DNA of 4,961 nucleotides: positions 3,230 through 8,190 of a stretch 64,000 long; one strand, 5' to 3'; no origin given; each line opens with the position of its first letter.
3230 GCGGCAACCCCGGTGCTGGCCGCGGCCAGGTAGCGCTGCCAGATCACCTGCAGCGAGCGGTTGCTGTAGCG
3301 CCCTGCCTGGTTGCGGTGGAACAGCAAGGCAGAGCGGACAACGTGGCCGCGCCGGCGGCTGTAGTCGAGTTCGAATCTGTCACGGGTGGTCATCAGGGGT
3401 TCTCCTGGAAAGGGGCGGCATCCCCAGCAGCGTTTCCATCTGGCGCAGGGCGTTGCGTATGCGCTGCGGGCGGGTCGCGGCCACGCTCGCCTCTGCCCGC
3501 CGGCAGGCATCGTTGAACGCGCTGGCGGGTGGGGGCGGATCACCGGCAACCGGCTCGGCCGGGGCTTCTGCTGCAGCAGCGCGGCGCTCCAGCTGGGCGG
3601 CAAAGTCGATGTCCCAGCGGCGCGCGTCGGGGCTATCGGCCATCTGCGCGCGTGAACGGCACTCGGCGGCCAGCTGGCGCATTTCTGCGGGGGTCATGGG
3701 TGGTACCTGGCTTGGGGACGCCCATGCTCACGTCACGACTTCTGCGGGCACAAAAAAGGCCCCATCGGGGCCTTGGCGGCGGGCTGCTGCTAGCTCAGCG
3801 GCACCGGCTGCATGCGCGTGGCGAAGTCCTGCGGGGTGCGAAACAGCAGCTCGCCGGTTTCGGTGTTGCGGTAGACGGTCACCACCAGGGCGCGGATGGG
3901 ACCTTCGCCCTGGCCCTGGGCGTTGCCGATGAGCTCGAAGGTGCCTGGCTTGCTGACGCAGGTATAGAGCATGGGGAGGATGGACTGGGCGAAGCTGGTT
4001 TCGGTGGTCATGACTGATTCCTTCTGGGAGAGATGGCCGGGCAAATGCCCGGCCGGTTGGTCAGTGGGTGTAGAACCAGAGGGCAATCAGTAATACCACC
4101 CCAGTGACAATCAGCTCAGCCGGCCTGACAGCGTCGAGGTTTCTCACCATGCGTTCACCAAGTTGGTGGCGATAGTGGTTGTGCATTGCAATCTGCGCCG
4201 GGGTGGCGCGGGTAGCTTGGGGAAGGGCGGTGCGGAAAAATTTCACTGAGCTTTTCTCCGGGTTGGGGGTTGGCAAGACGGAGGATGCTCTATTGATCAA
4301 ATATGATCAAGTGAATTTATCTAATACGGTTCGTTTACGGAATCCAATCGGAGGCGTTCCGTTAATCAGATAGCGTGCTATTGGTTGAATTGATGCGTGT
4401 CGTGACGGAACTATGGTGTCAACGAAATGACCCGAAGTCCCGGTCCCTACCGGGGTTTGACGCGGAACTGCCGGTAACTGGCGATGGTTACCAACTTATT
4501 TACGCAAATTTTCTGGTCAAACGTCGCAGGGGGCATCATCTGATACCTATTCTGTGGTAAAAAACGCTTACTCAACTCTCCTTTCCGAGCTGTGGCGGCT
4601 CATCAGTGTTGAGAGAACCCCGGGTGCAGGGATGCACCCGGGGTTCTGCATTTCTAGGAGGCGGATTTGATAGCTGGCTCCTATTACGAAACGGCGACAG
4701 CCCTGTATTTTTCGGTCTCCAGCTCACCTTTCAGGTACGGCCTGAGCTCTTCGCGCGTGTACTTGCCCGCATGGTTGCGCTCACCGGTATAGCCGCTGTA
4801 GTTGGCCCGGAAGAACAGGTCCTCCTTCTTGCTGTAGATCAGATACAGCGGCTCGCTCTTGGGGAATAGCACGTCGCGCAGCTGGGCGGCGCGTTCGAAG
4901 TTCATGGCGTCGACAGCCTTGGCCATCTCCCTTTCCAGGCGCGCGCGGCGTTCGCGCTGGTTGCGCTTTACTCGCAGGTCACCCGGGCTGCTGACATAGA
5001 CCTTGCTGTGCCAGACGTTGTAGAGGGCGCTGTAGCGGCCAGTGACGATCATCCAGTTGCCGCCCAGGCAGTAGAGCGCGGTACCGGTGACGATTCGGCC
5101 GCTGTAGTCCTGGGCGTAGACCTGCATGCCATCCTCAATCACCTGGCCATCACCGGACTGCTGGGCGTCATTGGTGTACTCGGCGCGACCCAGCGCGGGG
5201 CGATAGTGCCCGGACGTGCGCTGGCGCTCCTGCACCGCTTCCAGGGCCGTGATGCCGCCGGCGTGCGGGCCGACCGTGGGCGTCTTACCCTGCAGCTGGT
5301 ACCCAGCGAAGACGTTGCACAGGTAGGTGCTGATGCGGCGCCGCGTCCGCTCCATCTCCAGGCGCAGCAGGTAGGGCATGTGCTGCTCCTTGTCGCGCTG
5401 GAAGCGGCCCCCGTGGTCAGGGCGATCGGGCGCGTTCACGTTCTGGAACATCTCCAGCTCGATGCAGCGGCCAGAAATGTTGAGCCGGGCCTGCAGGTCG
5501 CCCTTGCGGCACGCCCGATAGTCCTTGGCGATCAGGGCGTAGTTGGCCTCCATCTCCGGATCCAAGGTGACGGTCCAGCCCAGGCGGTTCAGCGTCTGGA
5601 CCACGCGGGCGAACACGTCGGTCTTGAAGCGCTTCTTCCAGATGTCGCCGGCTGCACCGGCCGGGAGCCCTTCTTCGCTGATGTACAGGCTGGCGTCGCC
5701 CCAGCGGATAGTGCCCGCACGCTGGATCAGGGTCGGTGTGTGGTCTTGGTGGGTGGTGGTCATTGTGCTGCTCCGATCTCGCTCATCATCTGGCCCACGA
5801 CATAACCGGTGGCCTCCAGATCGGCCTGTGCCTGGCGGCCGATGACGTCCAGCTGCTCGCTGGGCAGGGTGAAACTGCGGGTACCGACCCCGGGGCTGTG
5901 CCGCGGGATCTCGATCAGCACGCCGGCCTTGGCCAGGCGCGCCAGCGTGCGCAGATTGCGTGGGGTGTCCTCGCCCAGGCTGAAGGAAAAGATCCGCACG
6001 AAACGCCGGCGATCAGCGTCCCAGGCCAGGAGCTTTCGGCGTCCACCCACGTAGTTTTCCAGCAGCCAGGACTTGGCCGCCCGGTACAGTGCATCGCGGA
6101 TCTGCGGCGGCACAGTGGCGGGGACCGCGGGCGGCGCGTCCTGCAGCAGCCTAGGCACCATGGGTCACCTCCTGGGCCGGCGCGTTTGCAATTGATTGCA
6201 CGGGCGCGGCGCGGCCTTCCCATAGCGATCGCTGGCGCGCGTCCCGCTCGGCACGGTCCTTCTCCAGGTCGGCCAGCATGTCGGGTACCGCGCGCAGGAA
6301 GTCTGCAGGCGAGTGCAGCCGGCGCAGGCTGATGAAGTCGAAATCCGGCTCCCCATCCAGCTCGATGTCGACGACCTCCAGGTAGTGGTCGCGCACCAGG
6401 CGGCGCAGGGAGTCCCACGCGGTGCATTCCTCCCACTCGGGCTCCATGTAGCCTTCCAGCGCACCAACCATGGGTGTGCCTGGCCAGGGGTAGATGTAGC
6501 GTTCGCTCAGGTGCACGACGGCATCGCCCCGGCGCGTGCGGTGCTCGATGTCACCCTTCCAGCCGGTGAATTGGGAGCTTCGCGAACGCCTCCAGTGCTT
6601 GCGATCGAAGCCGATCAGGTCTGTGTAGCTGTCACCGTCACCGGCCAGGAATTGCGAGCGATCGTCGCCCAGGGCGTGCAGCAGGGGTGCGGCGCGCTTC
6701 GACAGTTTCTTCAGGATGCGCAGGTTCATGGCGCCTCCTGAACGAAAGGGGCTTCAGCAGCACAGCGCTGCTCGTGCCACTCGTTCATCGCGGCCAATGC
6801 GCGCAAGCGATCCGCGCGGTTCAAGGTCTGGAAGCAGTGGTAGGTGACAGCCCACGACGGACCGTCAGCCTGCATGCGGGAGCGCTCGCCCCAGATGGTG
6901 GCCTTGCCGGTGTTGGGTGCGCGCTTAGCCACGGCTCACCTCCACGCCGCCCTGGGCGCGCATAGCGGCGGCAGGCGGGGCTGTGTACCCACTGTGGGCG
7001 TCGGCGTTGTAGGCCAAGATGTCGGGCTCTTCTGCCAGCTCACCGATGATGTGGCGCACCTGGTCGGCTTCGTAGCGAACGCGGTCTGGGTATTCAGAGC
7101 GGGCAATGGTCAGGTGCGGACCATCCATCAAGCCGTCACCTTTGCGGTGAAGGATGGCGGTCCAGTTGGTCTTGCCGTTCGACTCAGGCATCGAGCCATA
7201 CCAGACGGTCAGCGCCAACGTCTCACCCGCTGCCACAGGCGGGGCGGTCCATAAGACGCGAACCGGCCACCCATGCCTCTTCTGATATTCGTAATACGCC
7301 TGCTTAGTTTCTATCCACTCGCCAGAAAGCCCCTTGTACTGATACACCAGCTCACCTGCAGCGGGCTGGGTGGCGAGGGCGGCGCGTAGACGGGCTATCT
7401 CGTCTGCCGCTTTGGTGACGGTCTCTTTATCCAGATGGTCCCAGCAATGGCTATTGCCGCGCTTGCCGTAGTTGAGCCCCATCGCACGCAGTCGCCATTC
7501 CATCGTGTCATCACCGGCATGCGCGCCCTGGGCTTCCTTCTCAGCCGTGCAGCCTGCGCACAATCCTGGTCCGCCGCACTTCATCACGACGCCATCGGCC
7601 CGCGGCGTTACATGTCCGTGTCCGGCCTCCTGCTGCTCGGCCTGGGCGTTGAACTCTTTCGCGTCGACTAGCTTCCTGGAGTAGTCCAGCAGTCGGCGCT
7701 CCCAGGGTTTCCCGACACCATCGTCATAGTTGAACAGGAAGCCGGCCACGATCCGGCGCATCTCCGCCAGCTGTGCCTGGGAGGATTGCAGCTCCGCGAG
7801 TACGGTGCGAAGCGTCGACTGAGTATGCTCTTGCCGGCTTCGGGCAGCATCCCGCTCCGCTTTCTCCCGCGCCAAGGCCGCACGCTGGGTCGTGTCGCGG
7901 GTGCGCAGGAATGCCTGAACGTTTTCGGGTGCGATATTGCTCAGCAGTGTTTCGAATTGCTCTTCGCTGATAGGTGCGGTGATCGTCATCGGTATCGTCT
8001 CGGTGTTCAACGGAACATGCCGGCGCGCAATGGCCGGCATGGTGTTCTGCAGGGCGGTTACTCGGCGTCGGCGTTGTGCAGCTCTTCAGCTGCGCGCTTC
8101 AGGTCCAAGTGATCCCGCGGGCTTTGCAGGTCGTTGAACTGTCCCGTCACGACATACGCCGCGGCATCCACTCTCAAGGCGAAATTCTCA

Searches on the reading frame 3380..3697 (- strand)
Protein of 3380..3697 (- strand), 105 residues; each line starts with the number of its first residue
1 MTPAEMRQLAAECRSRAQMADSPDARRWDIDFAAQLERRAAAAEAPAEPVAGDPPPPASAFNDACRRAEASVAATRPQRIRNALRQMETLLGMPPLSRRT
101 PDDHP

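Call 44: search_protein_families(library=phrogs, proteins=[window:3380-3697:-], max_evalue=0.001)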
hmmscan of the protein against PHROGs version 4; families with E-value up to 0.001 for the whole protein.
window:3380-3697:- (105 aa): 1 family
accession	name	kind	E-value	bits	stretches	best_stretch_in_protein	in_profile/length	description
phrog_16764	-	unknown function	2.5e-05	25.9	1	17-93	6-75/82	-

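Call 65: search_protein_families(library=pfam, proteins=[window:3380-3697:-], max_evalue=0.05)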
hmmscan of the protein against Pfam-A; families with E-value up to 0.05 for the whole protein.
window:3380-3697:- (105 aa): 0 families

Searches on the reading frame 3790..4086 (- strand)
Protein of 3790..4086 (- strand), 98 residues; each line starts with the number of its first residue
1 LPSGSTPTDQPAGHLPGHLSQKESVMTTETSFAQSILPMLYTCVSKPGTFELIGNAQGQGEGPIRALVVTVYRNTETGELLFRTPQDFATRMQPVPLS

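Call 44: search_protein_families(library=phrogs, proteins=[window:3790-4086:-], max_evalue=0.001)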
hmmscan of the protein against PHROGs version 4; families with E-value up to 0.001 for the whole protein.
window:3790-4086:- (98 aa): 1 family
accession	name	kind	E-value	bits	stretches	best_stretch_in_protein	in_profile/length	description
phrog_12584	-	unknown function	9.9e-11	42.8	1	33-95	92-153/168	-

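Call 65: search_protein_families(library=pfam, proteins=[window:3790-4086:-], max_evalue=0.05)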
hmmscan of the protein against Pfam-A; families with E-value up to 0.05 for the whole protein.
window:3790-4086:- (98 aa): 0 families

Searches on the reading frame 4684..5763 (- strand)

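Call 44: search_protein_families(library=phrogs, proteins=[window:4684-5763:-], max_evalue=0.001)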
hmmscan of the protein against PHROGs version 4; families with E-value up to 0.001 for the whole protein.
window:4684-5763:- (359 aa): 1 family
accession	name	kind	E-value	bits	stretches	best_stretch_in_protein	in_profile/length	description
phrog_7674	-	unknown function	3.1e-110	369.8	1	13-356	4-349/354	-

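Call 65: search_protein_families(library=pfam, proteins=[window:4684-5763:-], max_evalue=0.05)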
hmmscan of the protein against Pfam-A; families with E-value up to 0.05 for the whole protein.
window:4684-5763:- (359 aa): 1 family
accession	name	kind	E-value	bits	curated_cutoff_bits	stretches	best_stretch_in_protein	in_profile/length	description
PF02151.25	UVR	-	1.3e-07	31.6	21.5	1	273-298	4-29/36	UvrB/uvrC motif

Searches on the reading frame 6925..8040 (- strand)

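Call 44: search_protein_families(library=phrogs, proteins=[window:6925-8040:-], max_evalue=0.001)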
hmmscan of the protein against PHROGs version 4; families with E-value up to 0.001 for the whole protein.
window:6925-8040:- (371 aa): 0 families

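Call 65: search_protein_families(library=pfam, proteins=[window:6925-8040:-], max_evalue=0.05)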
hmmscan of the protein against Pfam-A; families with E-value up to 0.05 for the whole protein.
window:6925-8040:- (371 aa): 1 family
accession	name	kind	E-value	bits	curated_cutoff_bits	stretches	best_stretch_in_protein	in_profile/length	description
PF06428.16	Sec2p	-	0.02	15.3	28.5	1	57-98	39-80/92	GDP/GTP exchange factor Sec2p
